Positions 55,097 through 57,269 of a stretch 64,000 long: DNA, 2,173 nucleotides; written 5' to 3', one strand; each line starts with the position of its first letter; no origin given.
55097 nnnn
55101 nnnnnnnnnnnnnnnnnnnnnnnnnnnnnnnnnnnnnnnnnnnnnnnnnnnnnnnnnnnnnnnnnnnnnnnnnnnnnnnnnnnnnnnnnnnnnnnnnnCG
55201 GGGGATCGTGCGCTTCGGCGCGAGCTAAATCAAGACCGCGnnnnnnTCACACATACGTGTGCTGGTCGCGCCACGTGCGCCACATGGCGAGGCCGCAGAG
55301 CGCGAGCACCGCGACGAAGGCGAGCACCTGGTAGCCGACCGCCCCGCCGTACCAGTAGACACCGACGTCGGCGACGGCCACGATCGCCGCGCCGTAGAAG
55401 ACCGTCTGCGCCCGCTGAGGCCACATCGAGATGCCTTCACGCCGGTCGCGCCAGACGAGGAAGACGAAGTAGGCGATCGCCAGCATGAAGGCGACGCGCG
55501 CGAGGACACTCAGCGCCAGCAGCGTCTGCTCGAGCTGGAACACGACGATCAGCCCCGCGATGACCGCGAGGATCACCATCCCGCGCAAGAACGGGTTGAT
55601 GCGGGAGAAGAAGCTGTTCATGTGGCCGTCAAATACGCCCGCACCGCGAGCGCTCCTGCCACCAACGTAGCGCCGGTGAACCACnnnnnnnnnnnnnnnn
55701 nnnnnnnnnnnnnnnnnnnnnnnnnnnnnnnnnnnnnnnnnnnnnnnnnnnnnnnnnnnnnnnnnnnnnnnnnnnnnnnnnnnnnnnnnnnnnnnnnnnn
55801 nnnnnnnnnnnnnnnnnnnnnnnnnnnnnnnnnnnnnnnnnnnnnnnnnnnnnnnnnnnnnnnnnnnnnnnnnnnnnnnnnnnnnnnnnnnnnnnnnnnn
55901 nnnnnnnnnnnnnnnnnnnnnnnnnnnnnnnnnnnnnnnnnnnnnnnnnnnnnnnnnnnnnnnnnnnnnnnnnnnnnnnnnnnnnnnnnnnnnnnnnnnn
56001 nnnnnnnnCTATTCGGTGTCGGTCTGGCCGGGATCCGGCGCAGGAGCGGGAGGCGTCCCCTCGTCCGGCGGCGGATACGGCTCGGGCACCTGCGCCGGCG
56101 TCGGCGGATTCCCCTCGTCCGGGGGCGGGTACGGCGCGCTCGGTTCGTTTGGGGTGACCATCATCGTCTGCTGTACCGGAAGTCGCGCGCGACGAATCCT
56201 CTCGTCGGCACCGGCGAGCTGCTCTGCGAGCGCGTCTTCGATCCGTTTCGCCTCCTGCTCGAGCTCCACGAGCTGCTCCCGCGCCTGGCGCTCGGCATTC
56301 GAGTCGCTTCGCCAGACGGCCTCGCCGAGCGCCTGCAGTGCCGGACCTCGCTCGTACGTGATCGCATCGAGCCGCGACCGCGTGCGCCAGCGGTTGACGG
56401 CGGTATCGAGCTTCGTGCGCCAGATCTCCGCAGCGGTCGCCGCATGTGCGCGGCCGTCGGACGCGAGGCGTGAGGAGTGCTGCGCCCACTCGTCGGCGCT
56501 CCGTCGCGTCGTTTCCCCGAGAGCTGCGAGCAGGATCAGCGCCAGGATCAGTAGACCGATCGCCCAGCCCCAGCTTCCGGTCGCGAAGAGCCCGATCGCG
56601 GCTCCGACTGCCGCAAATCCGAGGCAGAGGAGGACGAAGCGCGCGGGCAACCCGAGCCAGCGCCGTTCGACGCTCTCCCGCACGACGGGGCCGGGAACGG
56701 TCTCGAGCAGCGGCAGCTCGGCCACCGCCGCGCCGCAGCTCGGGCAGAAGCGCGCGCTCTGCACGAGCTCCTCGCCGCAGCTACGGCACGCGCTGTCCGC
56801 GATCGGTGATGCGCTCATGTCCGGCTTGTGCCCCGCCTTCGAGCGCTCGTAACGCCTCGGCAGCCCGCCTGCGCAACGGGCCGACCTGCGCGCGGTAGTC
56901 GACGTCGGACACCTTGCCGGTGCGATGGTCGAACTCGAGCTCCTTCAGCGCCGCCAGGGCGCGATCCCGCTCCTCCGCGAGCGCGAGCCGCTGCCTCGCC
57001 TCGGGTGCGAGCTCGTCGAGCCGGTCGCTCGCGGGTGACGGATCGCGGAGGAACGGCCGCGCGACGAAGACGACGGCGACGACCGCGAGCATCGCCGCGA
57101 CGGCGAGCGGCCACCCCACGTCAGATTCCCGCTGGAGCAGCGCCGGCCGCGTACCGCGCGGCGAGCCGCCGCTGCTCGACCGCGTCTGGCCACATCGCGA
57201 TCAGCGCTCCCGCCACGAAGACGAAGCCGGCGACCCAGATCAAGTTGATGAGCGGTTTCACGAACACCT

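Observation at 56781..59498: Variant System I cytochrome c maturation: CcmE with CxxxY, CcmF and a short CcmI-like protein, no CcmH, in an actinobacterial-type genome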

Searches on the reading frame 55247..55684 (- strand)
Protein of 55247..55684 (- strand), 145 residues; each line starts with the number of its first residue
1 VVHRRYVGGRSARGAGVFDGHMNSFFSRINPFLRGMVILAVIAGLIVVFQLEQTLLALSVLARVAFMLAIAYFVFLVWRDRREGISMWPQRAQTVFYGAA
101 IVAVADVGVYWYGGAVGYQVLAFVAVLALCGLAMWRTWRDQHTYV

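Call 3: search_protein_families(library=pfam, proteins=[window:55247-55684:-], max_evalue=0.01)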
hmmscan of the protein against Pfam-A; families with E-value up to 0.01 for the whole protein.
window:55247-55684:- (145 aa): 1 family
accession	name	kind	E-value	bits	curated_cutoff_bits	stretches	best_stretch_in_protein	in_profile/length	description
PF09843.14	DUF2070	-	0.0052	15.6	30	1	36-131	81-168/561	Predicted membrane protein (DUF2070)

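Call 4: search_protein_families(library=ncbifam, proteins=[window:55247-55684:-], max_evalue=0.01)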
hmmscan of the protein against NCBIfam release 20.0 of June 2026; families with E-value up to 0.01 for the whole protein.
window:55247-55684:- (145 aa): 0 families

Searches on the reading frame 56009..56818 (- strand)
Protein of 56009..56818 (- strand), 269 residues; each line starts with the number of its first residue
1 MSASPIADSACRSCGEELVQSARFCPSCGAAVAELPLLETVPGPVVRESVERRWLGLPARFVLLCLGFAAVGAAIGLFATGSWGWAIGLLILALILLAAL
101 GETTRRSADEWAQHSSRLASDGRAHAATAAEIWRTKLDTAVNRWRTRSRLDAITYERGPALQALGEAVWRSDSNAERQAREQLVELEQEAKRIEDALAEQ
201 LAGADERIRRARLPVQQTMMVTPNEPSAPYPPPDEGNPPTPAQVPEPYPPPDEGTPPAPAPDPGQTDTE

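Call 3: search_protein_families(library=pfam, proteins=[window:56009-56818:-], max_evalue=0.01)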
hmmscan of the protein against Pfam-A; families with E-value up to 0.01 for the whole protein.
window:56009-56818:- (269 aa): 4 families
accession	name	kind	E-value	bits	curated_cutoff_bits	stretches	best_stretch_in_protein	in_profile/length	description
PF13240.11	Zn_Ribbon_1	-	6.2e-07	29.5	25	1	11-31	2-22/23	zinc-ribbon domain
PF12773.13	DZR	-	0.00021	21.9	27.3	1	11-29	27-45/45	Double zinc ribbon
PF17032.10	Zn_ribbon_15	-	0.0043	18.3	28.9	1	9-29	53-73/73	zinc-ribbon family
PF13248.11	Zn_ribbon_3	-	0.0053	16.6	27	0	11-30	5-24/26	zinc-ribbon domain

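Call 4: search_protein_families(library=ncbifam, proteins=[window:56009-56818:-], max_evalue=0.01)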
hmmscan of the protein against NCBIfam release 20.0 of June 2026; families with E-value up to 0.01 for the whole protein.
window:56009-56818:- (269 aa): 0 families

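Call 83: search_protein_families(library=ncbifam, proteins=[window:56009-56818:-], max_evalue=0.01)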
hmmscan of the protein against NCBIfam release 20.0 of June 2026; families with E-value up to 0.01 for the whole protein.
window:56009-56818:- (269 aa): 0 families

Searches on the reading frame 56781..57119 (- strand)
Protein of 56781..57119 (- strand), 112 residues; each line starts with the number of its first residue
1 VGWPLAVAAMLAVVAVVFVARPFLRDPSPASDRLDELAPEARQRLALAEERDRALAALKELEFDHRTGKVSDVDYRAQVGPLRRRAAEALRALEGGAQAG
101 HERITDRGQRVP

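Call 3: search_protein_families(library=pfam, proteins=[window:56781-57119:-], max_evalue=0.01)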
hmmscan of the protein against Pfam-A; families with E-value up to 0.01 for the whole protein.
window:56781-57119:- (112 aa): 0 families

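Call 4: search_protein_families(library=ncbifam, proteins=[window:56781-57119:-], max_evalue=0.01)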
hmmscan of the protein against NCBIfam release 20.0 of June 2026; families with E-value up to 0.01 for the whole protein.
window:56781-57119:- (112 aa): 1 family
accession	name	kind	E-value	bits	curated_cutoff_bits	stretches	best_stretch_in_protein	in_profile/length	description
TIGR03142.1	cytochro_ccmI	equivalog_domain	8.8e-05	22.8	29.3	1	6-99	4-86/118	c-type cytochrome biogenesis protein CcmI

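Call 34: search_protein_families(library=ncbifam, alignment_id=A1, max_evalue=0.01)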
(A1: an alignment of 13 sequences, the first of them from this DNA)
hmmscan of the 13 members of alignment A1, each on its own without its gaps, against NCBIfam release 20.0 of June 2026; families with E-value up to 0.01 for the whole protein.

A. member 1, seq(112 aa): 1 family
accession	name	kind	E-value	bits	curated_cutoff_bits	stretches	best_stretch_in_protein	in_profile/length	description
TIGR03142.1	cytochro_ccmI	equivalog_domain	8.8e-05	22.8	29.3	1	6-99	4-86/118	c-type cytochrome biogenesis protein CcmI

B. families by the number of members that match (of 13 scanned): 2 families
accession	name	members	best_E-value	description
TIGR03142.1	cytochro_ccmI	11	5e-05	c-type cytochrome biogenesis protein CcmI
NF040576.1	T2SS_GspM_XpsM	2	0.0039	type II secretion system protein GspM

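Call 35: search_solved_structures(query=A1, max_evalue=10, show_alignments=3)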
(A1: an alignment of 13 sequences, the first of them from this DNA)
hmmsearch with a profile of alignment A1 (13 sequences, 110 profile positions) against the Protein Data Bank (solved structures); distinct sequences matched with E-value up to 10: 2.
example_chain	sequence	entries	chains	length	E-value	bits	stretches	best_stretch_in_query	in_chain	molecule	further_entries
8c24_C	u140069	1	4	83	0.034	17.2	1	30-87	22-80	Antitoxin ParD1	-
2fzt_A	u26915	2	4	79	0.67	13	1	31-55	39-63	hypothetical protein TM0693 | hypothetical protein TM_0693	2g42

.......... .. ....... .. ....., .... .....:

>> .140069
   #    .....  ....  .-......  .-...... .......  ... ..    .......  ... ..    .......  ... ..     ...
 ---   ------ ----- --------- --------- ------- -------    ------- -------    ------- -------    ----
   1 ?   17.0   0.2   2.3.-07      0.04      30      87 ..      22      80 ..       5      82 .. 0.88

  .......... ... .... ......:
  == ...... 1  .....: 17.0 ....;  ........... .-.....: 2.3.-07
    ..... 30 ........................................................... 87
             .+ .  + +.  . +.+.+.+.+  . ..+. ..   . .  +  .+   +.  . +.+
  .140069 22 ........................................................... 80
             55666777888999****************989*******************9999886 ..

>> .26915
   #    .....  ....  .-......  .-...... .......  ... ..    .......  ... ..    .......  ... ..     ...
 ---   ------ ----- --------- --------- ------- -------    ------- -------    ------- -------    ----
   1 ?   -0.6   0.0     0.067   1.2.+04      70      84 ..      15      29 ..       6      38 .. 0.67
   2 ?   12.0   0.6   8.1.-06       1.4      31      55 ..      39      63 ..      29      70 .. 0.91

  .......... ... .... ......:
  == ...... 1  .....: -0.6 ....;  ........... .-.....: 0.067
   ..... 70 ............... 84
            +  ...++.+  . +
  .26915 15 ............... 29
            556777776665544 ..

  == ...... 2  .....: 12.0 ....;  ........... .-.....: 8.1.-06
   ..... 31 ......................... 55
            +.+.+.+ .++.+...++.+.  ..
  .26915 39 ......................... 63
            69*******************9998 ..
